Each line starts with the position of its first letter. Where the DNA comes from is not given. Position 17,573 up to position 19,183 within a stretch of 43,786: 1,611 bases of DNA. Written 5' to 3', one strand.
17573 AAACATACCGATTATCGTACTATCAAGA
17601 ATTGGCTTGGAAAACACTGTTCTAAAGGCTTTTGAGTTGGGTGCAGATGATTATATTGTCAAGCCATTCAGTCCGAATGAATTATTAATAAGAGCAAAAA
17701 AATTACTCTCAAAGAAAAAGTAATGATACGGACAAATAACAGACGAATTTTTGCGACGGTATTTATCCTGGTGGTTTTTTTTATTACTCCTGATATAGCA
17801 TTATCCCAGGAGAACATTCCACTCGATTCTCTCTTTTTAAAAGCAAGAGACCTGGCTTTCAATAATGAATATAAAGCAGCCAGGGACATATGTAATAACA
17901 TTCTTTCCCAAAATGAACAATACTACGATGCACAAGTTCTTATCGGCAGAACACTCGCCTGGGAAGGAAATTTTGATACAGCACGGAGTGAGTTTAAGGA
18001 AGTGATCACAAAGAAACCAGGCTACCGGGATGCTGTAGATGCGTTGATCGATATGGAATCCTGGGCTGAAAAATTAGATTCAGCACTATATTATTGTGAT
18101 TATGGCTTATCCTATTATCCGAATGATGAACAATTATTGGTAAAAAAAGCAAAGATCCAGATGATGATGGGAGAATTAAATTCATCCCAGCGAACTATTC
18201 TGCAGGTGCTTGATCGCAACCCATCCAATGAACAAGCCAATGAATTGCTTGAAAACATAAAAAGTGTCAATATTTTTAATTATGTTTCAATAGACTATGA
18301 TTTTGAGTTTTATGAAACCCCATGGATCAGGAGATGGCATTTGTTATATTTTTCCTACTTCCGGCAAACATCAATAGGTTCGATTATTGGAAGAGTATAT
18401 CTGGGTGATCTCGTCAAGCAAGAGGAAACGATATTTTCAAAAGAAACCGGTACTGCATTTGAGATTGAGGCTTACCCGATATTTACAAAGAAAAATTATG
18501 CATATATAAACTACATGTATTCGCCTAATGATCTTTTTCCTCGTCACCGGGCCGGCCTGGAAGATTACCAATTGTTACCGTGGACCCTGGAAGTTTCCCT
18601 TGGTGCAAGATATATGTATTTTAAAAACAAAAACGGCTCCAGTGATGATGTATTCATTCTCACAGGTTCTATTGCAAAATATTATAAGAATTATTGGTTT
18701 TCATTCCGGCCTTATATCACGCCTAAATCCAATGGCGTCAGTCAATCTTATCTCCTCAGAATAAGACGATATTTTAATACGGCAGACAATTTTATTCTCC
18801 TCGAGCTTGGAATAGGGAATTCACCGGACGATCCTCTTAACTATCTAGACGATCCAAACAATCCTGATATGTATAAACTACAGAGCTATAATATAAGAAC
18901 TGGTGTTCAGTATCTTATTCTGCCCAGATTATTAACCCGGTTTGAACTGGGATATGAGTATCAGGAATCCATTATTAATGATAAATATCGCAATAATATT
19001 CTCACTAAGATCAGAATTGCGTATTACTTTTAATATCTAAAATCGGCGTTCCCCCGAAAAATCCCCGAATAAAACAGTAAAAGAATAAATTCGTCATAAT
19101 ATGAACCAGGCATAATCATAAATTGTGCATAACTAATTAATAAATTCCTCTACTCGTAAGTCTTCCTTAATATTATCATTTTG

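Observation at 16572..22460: Uncharacterised synthase-dependent exopolysaccharide module: REC-Hpt-REC + TPR-YaiO outer-membrane barrel + SPOR/TM/HEAT protein + processive GT2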

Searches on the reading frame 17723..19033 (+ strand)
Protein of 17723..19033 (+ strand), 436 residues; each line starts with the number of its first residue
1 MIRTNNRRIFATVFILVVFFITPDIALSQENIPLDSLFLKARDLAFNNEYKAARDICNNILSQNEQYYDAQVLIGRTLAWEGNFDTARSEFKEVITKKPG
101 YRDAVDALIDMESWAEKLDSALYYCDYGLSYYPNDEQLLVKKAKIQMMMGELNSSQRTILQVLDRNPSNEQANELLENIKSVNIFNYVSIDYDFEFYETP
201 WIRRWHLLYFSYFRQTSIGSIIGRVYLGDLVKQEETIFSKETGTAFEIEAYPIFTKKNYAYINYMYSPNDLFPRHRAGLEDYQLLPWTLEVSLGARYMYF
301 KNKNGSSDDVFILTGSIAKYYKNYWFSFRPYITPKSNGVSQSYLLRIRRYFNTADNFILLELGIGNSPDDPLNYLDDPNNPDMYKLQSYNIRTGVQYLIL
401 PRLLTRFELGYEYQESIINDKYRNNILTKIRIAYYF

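Call 3: search_protein_families(library=pfam, proteins=[window:17723-19033:+], max_evalue=0.1)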
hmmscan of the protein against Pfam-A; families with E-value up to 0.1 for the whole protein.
window:17723-19033:+ (436 aa): 12 families
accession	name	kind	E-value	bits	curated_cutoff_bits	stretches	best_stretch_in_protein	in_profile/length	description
PF19413.5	YaiO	-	4.5e-48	164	23.9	1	186-370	2-173/173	YaiO membrane beta barrel domain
PF14559.12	TPR_19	-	4.6e-12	46.5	25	2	48-106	5-62/68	Tetratricopeptide repeat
PF13428.12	TPR_14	-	0.00012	22.9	23.5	0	70-110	3-43/44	Tetratricopeptide repeat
PF14853.12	Fis1_TPR_C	-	0.00023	21.7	25.3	0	149-180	14-45/53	Fis1 C-terminal tetratricopeptide repeat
PF07719.23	TPR_2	-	0.00043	20.6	27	0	70-100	3-33/34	Tetratricopeptide repeat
PF25062.1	ARM_TT21_N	-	0.0013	19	40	1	32-151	98-217/222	Tetratricopeptide repeat protein 21 N-terminal ARM repeat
PF13174.12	TPR_6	-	0.0017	19.3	26.3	0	69-97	1-29/33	Tetratricopeptide repeat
PF13432.12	TPR_16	-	0.006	17.5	32.7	1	39-100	2-63/65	Tetratricopeptide repeat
PF25060.1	ARM_TT21_2nd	-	0.01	15.8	27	0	141-173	227-259/270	Tetratricopeptide repeat protein 21 second ARM domain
PF25064.1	ARM_TT21_5th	-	0.032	15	27.8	0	81-125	14-58/117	TT21 fifth ARM repeats domain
PF25063.1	ARM_TT21_C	-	0.041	14.2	35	0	47-92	108-153/209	Tetratricopeptide repeat protein 21 C-terminal ARM domain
PF07299.16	EF-G-binding_N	-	0.077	13.9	27.1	0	143-182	39-78/83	Elongation factor G-binding protein, N-terminal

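Call 4: search_protein_families(library=ncbifam, proteins=[window:17723-19033:+], max_evalue=0.1)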
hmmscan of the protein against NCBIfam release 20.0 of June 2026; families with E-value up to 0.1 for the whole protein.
window:17723-19033:+ (436 aa): 10 families
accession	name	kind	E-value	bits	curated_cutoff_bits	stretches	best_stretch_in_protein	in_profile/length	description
TIGR04390.1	OMP_YaiO_dom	domain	7.6e-35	120.9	32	1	203-417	17-216/230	YaiO family outer membrane beta-barrel protein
TIGR02917.1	PEP_TPR_lipo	equivalog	1.7e-07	29.6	312.2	1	25-172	14-161/899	XrtA/PEP-CTERM system TPR-repeat protein PrsT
TIGR03939.1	PGA_TPR_OMP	equivalog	2.5e-07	29.3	366.65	1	51-180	378-507/800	poly-beta-1,6 N-acetyl-D-glucosamine export porin PgaA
TIGR02795.1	tol_pal_ybgF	equivalog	1.4e-05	25.7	90.1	1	47-119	15-90/119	tol-pal system protein YbgF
NF008757.0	PRK11788.1-5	equivalog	0.00024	20.4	363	1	46-178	192-324/388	lipopolysaccharide assembly protein LapB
NF033758.1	gliding_GltE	equivalog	0.00059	18.9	225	1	47-173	72-191/411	adventurous gliding motility TPR repeat lipoprotein GltE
TIGR02552.1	LcrH_SycD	equivalog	0.0037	17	104.8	1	81-181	31-131/136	SycD/LcrH family type III secretion system chaperone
NF008755.0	PRK11788.1-3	equivalog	0.017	14.4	430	1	41-178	187-324/388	lipopolysaccharide assembly protein LapB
NF052400.1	M48_BAM_BepA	equivalog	0.036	12.8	570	1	38-179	273-418/483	beta-barrel assembly-enhancing protease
NF042912.1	Amuc_1098_fam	equivalog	0.036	12.1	750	1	64-189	85-207/805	Amuc_1098 family type IV pilus outer membrane protein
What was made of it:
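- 17723..19033 (+): g2: outer-membrane export component. It has a signal peptide, about 4.5 TPR repeats (aa 34-178; 17822-18256) and a 14-strand YaiO beta-barrel (aa 186-436; 18278-19030) ending in Phe. YaiO PF19413 at 4.5e-48, TIGR04390 at 7.6e-35 and TPR_19 (calls 3, 4).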

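Call 23: find_homologous_proteins(query=window:17723-19033:+)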
Query window:17723-19033:+ (436 aa): 71 proteins with E <= 0.001 among 4628 candidates.
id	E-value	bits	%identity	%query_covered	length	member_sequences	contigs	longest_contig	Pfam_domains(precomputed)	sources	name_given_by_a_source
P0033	2.4e-280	948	96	100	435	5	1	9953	PF14559.13,PF19413.6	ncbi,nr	ncbi:MAG: YaiO family outer membrane beta-barrel protein [Bacteroidetes bacterium]|nr:YaiO family ou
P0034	1.1e-154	534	57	97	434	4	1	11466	PF14559.13,PF13432.13,PF19413.6,PF25064.2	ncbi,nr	ncbi:MAG: YaiO family outer membrane beta-barrel protein [Bacteroidota bacterium]|nr:YaiO family out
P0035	3.3e-143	496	51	100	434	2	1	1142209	PF14559.13,PF19413.6,PF25064.2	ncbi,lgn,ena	-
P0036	3.1e-135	470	50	99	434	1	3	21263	PF14559.13,PF19413.6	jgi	-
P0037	4.0e-132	460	48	97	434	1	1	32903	PF14559.13,PF14853.13,PF12895.14,PF13432.13,PF13428.13,PF19413.6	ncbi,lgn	-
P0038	1.5e-131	458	48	98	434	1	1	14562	PF14559.13,PF12895.14,PF13432.13,PF13428.13,PF19413.6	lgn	-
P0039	2.5e-130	454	53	90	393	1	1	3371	PF14559.13,PF19413.6,PF25064.2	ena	-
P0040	4.8e-117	410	45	99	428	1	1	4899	PF14559.13,PF19413.6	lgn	-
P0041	7.3e-117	409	46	97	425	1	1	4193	PF14559.13,PF19413.6,PF07719.24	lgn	-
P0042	8.5e-117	409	47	93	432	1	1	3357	PF14559.13,PF19413.6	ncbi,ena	-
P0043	1.5e-114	402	45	97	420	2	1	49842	PF14559.13,PF19413.6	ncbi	-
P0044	3.3e-113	397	43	99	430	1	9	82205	PF14559.13,PF14853.13,PF19413.6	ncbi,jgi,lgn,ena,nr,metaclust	ncbi:MAG: hypothetical protein A2W90_17280 [Bacteroidetes bacterium GWF2_42_66]|nr:MAG: hypothetical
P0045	2.5e-102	362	43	98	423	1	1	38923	PF14559.13,PF25062.2,PF00515.35,PF13428.13,PF19413.6,PF13181.13,PF07719.24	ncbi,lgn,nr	ncbi:MAG: YaiO family outer membrane beta-barrel protein [Bacteroidales bacterium]|nr:YaiO family ou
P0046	1.8e-100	355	41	99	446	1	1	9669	PF14559.13,PF13428.13,PF19413.6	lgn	-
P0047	3.9e-100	354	44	92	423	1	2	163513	PF14559.13,PF14853.13,PF00515.35,PF13428.13,PF19413.6,PF07719.24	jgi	jgi:YaiO family outer membrane protein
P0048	7.1e-100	353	43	94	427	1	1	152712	PF14559.13,PF19413.6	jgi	-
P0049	1.2e-94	336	41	100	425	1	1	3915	PF19413.6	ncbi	-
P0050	4.2e-94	334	43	93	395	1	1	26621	PF19413.6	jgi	-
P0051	1.9e-93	332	41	98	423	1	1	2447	PF14559.13,PF19413.6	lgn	-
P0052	1.3e-91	326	41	100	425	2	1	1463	PF19413.6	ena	-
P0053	4.0e-90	321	47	71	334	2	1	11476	PF14559.13,PF13431.13,PF13432.13,PF13428.13,PF19413.6,PF07719.24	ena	-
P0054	2.1e-87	312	39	99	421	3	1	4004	PF14559.13,PF19413.6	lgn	-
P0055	6.0e-82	294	41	93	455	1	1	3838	PF14559.13,PF14853.13,PF23914.2,PF25062.2,PF13432.13,PF13428.13,PF19413.6,PF13181.13,PF25064.2,PF07719.24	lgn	-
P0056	5.9e-80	288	39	97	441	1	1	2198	PF14559.13,PF13432.13,PF13428.13,PF19413.6,PF13181.13,PF25064.2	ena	-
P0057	2.1e-78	283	39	95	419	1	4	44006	PF14559.13,PF25062.2,PF13428.13,PF19413.6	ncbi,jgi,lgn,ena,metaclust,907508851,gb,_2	metaclust:\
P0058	2.1e-78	283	40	93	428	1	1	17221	PF14559.13,PF23914.2,PF25060.1,PF13432.13,PF13428.13,PF19413.6,PF07719.24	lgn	-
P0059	6.2e-77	278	39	95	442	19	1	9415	PF14559.13,PF14853.13,PF13428.13,PF19413.6,PF13181.13,PF25064.2,PF07719.24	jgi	-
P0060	6.4e-76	274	38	95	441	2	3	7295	PF14559.13,PF14853.13,PF13428.13,PF19413.6,PF13181.13,PF25064.2,PF07719.24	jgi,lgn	jgi:YaiO family outer membrane protein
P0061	2.0e-75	273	39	95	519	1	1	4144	PF14559.13,PF25062.2,PF13428.13,PF19413.6,PF07719.24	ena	-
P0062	2.1e-75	273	38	92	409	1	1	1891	PF14559.13,PF25062.2,PF13428.13,PF19413.6,PF13174.13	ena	-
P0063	6.0e-74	268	38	97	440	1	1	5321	PF14559.13,PF13432.13,PF13428.13,PF19413.6,PF25064.2,PF07719.24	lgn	-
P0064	8.6e-74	267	38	87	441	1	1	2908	PF14559.13,PF14853.13,PF13431.13,PF13371.13,PF00515.35,PF13432.13,PF13428.13,PF19413.6,PF13181.13,PF07719.24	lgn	-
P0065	7.0e-72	261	38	94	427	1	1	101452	PF14853.13,PF13431.13,PF25062.2,PF13428.13,PF14559.13,PF13371.13,PF00515.35,PF12895.14,PF13432.13,PF19413.6,PF13181.13,PF14561.13,PF07719.24,PF13174.13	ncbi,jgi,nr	ncbi:MAG: YaiO family outer membrane beta-barrel protein [Bacteroidales bacterium]|nr:YaiO family ou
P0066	1.5e-71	260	38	95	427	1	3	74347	PF14853.13,PF13431.13,PF25060.1,PF25062.2,PF13428.13,PF25064.2,PF14559.13,PF13371.13,PF00515.35,PF12895.14,PF13432.13,PF19413.6,PF07719.24,PF13174.13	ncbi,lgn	-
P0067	1.6e-71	260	39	94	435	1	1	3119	PF14559.13,PF19413.6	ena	-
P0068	1.9e-71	260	37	97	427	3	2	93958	PF14559.13,PF14853.13,PF13431.13,PF25060.1,PF00515.35,PF12895.14,PF13432.13,PF13428.13,PF19413.6,PF07719.24,PF13174.13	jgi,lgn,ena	-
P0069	2.7e-71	259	38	94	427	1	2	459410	PF14853.13,PF13431.13,PF25062.2,PF13428.13,PF14559.13,PF13371.13,PF00515.35,PF12895.14,PF13432.13,PF19413.6,PF07719.24,PF13174.13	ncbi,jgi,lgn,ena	-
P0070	5.0e-68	248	37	94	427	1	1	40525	PF14559.13,PF14853.13,PF13431.13,PF25060.1,PF00515.35,PF12895.14,PF13432.13,PF13428.13,PF19413.6,PF07719.24,PF13174.13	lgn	-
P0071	5.3e-68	248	37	97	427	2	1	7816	PF14559.13,PF13431.13,PF25060.1,PF25062.2,PF00515.35,PF12895.14,PF13432.13,PF13428.13,PF19413.6,PF07719.24,PF13174.13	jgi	jgi:YaiO family outer membrane protein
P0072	8.0e-68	248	35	97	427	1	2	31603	PF14559.13,PF14853.13,PF13431.13,PF00515.35,PF12895.14,PF13432.13,PF13428.13,PF19413.6,PF07719.24,PF13174.13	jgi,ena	-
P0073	2.2e-67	246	37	97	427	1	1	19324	PF14559.13,PF14853.13,PF13431.13,PF25060.1,PF00515.35,PF12895.14,PF13432.13,PF13428.13,PF19413.6,PF07719.24,PF13174.13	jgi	jgi:YaiO family outer membrane protein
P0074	2.3e-67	246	37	97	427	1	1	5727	PF14559.13,PF14853.13,PF13431.13,PF25060.1,PF00515.35,PF12895.14,PF13432.13,PF13428.13,PF19413.6,PF07719.24,PF13174.13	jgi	jgi:YaiO family outer membrane protein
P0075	2.8e-67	246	37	95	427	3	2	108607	PF14559.13,PF13431.13,PF25060.1,PF00515.35,PF12895.14,PF13432.13,PF13428.13,PF19413.6,PF07719.24,PF13174.13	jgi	jgi:YaiO family outer membrane protein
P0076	6.8e-66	241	35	91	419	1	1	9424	PF14559.13,PF13371.13,PF13432.13,PF13428.13,PF19413.6,PF07719.24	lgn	-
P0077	2.7e-65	239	33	94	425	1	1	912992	PF14559.13,PF13432.13,PF13428.13,PF19413.6,PF25064.2,PF07719.24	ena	-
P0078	5.0e-65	239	37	89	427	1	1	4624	PF14559.13,PF25060.1,PF00515.35,PF13428.13,PF19413.6,PF07719.24,PF13174.13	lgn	-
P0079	5.9e-65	238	36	96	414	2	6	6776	PF14559.13,PF13431.13,PF13432.13,PF13428.13,PF19413.6,PF14561.13,PF07719.24,PF13174.13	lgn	-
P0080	9.3e-60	221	34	95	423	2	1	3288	PF14559.13,PF13432.13,PF13428.13,PF19413.6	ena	-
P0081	3.7e-59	219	36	88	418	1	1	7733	PF14559.13,PF13428.13,PF19413.6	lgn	-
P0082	2.4e-58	217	38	89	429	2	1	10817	PF14559.13,PF13428.13,PF19413.6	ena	-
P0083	7.1e-55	205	34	89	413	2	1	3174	PF14559.13,PF13428.13,PF19413.6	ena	-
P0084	5.9e-54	202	35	87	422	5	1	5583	PF14559.13,PF13428.13,PF19413.6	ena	-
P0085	1.1e-41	162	32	65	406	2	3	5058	PF14559.13,PF19413.6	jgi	jgi:YaiO family outer membrane protein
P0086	8.7e-40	155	31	65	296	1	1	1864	PF14559.13,PF19413.6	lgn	-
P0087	1.6e-38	151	31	96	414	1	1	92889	PF14559.13,PF19413.6,PF13181.13,PF07719.24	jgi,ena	-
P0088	2.6e-38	151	33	79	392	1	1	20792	PF14559.13,PF25060.1,PF13428.13,PF19413.6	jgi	-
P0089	3.0e-38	150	33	79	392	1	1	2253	PF14559.13,PF25060.1,PF13428.13,PF19413.6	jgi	-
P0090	1.6e-34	138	28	92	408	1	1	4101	PF14559.13,PF12895.14,PF13432.13,PF13428.13,PF19413.6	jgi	jgi:YaiO family outer membrane protein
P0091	2.1e-28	118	34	57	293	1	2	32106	PF19413.6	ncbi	ncbi:MAG: YaiO family outer membrane beta-barrel protein [Bacteroidales bacterium]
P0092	1.6e-27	115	28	92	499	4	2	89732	PF00515.35,PF19413.6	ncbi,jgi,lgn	jgi:YaiO family outer membrane protein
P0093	2.0e-25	108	30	79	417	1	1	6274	PF19413.6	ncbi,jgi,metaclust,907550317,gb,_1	metaclust:\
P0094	6.8e-25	106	29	81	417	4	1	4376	PF19413.6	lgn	-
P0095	8.2e-25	106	31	66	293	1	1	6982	PF19413.6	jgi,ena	-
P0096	2.9e-21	94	36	39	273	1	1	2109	PF19413.6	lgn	-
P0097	4.3e-17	81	28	93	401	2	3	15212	PF19413.6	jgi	jgi:YaiO family outer membrane protein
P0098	3.0e-16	78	36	35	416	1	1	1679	PF19413.6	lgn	-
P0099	2.7e-15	75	26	74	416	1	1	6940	PF19413.6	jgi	jgi:YaiO family outer membrane protein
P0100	5.3e-14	70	27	93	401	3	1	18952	PF19413.6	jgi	jgi:YaiO family outer membrane protein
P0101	4.3e-7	48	23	88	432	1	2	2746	PF14559.13,PF13414.13,PF13371.13,PF13432.13,PF13428.13,PF19413.6,PF07719.24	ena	-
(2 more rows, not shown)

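Call 44: predict_structure(alignment_id=A2)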
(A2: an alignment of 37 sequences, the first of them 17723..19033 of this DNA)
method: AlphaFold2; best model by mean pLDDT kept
length: 436 residues; sequences in the alignment: 37
mean_pLDDT: 89.2   pTM: 0.79
mean pLDDT of the five models: 89.2, 88.8, 87.5, 87.5, 87.1
residues with pLDDT >= 90: 282; 70-90: 117; 50-70: 29; < 50: 8
segments of 3 or more residues with pLDDT < 50: 23-28
pLDDT, mean of each block of 10 residues (from residue 1): 67 82 50 93 98 98 97 98 98 97 98 98 95 90 96 91 82 88 86 90 91 91 95 88 95 92 95 94 91 95 84 95 94 86 95 91 81 53 71 96 95 81 92 95
secondary structure, 60 per line:
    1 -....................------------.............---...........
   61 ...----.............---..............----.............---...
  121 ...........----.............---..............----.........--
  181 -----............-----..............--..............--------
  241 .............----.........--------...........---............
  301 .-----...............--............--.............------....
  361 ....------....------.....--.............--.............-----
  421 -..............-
elements in order: H2-21 H34-46 H50-63 H68-80 H84-97 H102-114 H118-131 H136-148 H152-165 H170-178 E186-197 E203-216 E219-232 E241-253 E258-266 E275-285 E289-301 E307-321 E324-335 E338-350 E357-364 H371-374 H381-385 E388-400 E403-415 E422-435
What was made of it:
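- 17723..19033 (+): AF2 model with pLDDT 89.2, 9 helices and 14 strands (call 44).
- On Synthase-dependent EPS secretion systems (general class): AF2 model with 9 TPR helices and 14 strands (call 44).
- The barrel has only 14 strands (call 44).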

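Call 48: fold_search(model_id=the predicted structure, library=pdb)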
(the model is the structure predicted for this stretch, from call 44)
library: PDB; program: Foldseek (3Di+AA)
matches with E <= 10: 1451; with E <= 0.001: 358
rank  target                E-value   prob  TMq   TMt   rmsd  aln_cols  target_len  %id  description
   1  9b8a                  1.6e-10  1.00  0.35  0.29  14.5       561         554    9  Cryo-EM structure of E. coli cellulose synthase subunit C (released 2025-02-19)
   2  9b8h_A                2.8e-09  1.00  0.36  0.29  17.7       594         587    9  Cryo-EM structure of E. coli cellulose synthase subunit C with cellotetraose (released 2025-02-19)
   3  9a32_MODEL_1_A        3.1e-07  1.00  0.34  0.39   8.6       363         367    9  Model of E. coli OmpC by in-cell photo-crosslinking MS and deep learning (released 2023-02-24)
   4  4d65_A                4.2e-07  1.00  0.28  0.34  10.4       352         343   10  Structure of porin Omp-Pst2 from P. stuartii; the asymmetric unit contains a dimer of trimers. (released 2016-03-09)
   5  5ldv                  4.4e-07  1.00  0.33  0.35  10.2       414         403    8  Crystal Structures of MOMP from Campylobacter jejuni (released 2016-10-26)
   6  9h80_M                5.8e-07  1.00  0.36  0.39  12.5       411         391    9  Structure of the outer membrane exopolysaccharide transporter PelBC (released 2025-06-11)
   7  6ehf                  2.1e-06  1.00  0.28  0.36  11.6       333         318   12  OmpT (in-vitro folded), an outer membrane protein Vibrio cholerae (trimer form) (released 2018-04-25)
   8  9gzg_A                2.3e-06  1.00  0.32  0.85   2.0       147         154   16  Crystal structure of CTPR4E4 mutant (released 2025-10-15)
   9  8bys_B                2.5e-06  1.00  0.35  0.43   9.4       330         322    9  Outer membrane attachment porin OmpM1 from Veillonella parvula, native (released 2023-11-08)
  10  1e54_A                2.6e-06  1.00  0.33  0.41   8.2       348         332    9  Anion-selective porin from Comamonas acidovorans (released 2001-07-12)
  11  4kr8_C                3.1e-06  1.00  0.30  0.37   9.2       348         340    7  Salmonella typhi OmpF complex with Daunomycin (released 2014-05-28)
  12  8bys_A                4.2e-06  1.00  0.37  0.46   8.0       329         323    8  Outer membrane attachment porin OmpM1 from Veillonella parvula, native (released 2023-11-08)
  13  2xe3_A                4.7e-06  1.00  0.31  0.37   8.8       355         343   10  OmpC28 (released 2010-05-19)
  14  4d64_A                4.7e-06  1.00  0.29  0.34   9.2       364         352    9  Structure of porin Omp-Pst1 from P. stuartii; the crystallographic symmetry generates a dimer of trimers. (released 2016-03-09)
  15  7obi_B                5.8e-06  1.00  0.28  0.87   1.9       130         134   15  Consensus tetratricopeptide repeat protein type RV4 (released 2022-02-23)
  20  6tzk                  6.8e-06  1.00  0.31  0.30  16.1       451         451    8  Bacterial cellulose synthase outermembrane channel BcsC with terminal TPR repeat (released 2019-10-23)
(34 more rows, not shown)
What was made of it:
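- On Synthase-dependent EPS secretion systems (general class): The best PDB fold matches are BcsC and PelBC (call 48).
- The best PDB fold matches of g2 are BcsC and PelBC (call 48).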

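Call 75: find_encoding_contigs(protein=P0092, flank=7000, max_places=1)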
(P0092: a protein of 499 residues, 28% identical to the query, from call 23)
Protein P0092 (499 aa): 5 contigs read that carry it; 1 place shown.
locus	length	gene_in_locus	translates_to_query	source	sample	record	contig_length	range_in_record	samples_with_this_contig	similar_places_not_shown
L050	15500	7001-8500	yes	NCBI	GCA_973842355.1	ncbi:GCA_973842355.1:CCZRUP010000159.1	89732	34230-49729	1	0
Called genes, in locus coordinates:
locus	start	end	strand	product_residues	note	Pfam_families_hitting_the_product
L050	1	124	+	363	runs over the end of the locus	-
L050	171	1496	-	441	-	PF00512:HisKA, PF02518:HATPase_c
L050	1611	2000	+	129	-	PF08327:AHSA1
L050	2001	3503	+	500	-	PF00890:FAD_binding_2 (weak), PF01266:DAO (weak), PF01593:Amino_oxidase, PF03486:HI0933_like (faint), PF13450:NAD_binding_8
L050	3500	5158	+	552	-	PF03417:AAT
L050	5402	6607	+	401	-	-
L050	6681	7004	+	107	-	-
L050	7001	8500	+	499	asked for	PF00515:TPR_1 (faint), PF19413:YaiO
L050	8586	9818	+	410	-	-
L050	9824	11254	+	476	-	PF13641:Glyco_tranf_2_3, PF00535:Glycos_transf_2, PF10111:Glyco_tranf_2_2 (faint), PF00535:Glycos_transf_2, PF13632:Glyco_trans_2_3, PF03142:Chitin_synth_2 (weak)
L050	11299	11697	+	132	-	-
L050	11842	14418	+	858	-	PF17892:Cadherin_5, PF17963:Big_9, PF18962:Por_Secre_tail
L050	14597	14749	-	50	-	-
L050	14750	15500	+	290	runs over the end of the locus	PF01012:ETF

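Call 76: find_encoding_contigs(protein=P0100, flank=7000, max_places=1)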
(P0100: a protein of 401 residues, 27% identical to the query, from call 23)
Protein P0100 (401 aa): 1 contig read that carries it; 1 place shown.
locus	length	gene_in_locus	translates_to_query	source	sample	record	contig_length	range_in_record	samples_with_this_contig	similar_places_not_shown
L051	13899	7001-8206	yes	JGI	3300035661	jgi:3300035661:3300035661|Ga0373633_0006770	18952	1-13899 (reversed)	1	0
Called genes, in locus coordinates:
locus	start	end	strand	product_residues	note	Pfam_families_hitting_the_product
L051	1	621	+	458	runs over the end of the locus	PF18073:Zn_ribbon_LapB, PF13481:AAA_25, PF03796:DnaB_C (faint), PF06745:ATPase, PF00004:AAA (weak), PF13401:AAA_22 (weak), PF13541:ChlI, PF05362:Lon_C, +1 more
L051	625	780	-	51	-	PF12669:FeoB_associated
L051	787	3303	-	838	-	PF04023:FeoA, PF09439:SRPRB (faint), PF01926:MMR_HSR1, PF02421:FeoB_N, PF17910:FeoB_Cyto, PF07670:Gate, PF07664:FeoB_C, PF07670:Gate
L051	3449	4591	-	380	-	-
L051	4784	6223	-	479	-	PF14356:DUF4403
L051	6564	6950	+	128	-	PF00072:Response_reg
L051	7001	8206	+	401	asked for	PF19413:YaiO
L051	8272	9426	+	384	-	-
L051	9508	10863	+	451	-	PF00535:Glycos_transf_2, PF10111:Glyco_tranf_2_2, PF13641:Glyco_tranf_2_3, PF03142:Chitin_synth_2, PF13632:Glyco_trans_2_3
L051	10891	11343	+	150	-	PF01814:Hemerythrin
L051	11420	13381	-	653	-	PF16177:ACAS_N, PF00501:AMP-binding, PF13193:AMP-binding_C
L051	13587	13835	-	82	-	PF01541:GIY-YIG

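Call 102: search_protein_families(library=pfam, proteins=[L050:5402-6607:+, L050:6681-7004:+, L050:11299-11697:+], max_evalue=0.001)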
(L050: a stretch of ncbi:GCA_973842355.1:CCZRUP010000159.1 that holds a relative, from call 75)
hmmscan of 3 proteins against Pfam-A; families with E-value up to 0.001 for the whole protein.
L050:5402-6607:+ (401 aa): 0 families

L050:6681-7004:+ (107 aa): 0 families

L050:11299-11697:+ (132 aa): 0 families
